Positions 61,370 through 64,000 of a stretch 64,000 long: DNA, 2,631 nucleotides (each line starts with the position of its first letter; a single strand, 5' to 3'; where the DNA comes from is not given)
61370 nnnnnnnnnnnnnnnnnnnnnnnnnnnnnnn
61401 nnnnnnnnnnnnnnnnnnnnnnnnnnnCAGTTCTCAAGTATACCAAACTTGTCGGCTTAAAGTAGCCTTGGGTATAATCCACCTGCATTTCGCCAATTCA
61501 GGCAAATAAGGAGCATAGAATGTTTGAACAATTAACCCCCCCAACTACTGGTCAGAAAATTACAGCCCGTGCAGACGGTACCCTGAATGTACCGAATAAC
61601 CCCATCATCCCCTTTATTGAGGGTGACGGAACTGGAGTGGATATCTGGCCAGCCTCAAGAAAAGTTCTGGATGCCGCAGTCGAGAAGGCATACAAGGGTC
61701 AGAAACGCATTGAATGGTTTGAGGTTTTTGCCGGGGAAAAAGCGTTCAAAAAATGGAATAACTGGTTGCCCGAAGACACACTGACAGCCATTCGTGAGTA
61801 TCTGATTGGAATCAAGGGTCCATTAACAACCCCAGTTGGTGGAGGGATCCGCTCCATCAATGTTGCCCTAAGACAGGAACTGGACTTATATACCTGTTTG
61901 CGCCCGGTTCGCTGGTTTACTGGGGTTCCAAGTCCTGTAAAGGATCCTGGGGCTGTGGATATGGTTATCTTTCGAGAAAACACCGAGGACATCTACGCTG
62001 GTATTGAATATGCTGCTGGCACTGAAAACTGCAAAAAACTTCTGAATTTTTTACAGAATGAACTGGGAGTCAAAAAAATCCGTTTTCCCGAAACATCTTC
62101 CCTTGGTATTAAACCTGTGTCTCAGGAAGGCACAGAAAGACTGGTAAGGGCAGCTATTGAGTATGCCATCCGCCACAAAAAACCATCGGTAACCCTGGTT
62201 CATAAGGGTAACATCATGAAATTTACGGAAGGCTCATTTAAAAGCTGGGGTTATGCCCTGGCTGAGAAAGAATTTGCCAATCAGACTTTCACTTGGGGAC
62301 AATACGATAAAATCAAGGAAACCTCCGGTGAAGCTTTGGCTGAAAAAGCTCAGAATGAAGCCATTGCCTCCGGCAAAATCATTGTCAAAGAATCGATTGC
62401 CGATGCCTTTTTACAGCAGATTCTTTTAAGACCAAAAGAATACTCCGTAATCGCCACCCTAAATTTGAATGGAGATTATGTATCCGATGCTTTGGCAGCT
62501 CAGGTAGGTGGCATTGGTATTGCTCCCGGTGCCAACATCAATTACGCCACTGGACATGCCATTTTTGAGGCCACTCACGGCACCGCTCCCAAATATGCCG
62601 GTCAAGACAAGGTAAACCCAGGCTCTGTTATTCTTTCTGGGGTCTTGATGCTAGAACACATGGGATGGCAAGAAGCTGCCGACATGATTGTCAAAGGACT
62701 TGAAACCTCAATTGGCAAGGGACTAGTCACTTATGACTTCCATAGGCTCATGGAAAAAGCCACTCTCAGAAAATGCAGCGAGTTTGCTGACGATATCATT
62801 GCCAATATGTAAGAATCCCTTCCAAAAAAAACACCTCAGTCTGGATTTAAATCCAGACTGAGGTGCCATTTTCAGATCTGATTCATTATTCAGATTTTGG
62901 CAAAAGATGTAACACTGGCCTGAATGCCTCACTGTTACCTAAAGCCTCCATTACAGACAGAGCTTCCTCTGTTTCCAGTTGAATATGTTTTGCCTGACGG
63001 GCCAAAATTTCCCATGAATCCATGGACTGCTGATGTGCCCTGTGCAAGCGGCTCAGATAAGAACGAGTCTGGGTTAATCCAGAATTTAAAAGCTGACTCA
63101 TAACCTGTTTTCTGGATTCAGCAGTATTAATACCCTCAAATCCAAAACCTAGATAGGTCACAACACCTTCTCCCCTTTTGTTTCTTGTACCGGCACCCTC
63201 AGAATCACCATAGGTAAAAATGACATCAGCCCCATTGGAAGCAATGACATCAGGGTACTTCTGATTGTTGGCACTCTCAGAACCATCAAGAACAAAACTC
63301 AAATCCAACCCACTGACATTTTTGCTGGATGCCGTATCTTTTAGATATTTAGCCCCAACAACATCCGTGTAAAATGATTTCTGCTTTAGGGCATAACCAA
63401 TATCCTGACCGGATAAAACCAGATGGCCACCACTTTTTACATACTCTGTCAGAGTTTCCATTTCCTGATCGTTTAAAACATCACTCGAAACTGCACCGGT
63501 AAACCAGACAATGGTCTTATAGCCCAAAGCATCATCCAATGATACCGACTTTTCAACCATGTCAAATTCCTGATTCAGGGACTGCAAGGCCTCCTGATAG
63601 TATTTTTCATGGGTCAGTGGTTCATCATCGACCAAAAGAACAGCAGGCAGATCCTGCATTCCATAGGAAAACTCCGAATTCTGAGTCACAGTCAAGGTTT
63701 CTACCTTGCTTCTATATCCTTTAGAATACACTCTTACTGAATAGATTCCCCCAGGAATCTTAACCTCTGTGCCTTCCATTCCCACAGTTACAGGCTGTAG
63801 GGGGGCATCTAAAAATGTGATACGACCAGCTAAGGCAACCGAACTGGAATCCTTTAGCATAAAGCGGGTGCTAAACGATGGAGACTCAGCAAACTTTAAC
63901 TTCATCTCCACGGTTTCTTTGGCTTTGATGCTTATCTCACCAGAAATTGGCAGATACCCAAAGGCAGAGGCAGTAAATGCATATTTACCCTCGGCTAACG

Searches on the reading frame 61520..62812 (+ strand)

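Call 28: search_protein_families(library=pfam, proteins=[window:61520-62812:+], max_evalue=0.001)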
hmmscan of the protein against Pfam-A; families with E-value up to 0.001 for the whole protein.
window:61520-62812:+ (430 aa): 1 family
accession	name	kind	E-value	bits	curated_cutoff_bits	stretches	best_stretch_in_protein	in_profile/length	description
PF00180.25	Iso_dh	-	4.3e-90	302.9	27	1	30-426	2-348/348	Isocitrate/isopropylmalate dehydrogenase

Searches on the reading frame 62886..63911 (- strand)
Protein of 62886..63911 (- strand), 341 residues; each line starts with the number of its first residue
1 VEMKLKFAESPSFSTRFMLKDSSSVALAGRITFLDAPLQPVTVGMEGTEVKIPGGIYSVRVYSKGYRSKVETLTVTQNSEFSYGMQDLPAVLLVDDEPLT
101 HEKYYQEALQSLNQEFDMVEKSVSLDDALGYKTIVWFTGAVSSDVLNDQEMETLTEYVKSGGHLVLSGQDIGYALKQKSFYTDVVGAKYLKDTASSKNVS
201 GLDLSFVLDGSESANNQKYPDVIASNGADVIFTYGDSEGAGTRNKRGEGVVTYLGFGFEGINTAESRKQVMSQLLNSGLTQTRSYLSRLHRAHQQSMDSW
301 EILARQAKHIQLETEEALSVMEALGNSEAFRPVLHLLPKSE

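Call 28: search_protein_families(library=pfam, proteins=[window:62886-63911:-], max_evalue=0.001)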
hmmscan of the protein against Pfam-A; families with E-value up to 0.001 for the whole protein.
window:62886-63911:- (341 aa): 1 family
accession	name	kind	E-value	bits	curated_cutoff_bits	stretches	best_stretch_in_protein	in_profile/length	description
PF08532.16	Glyco_hydro_42M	-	3.4e-07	30.4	25.8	1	101-273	32-195/207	Beta-galactosidase trimerisation domain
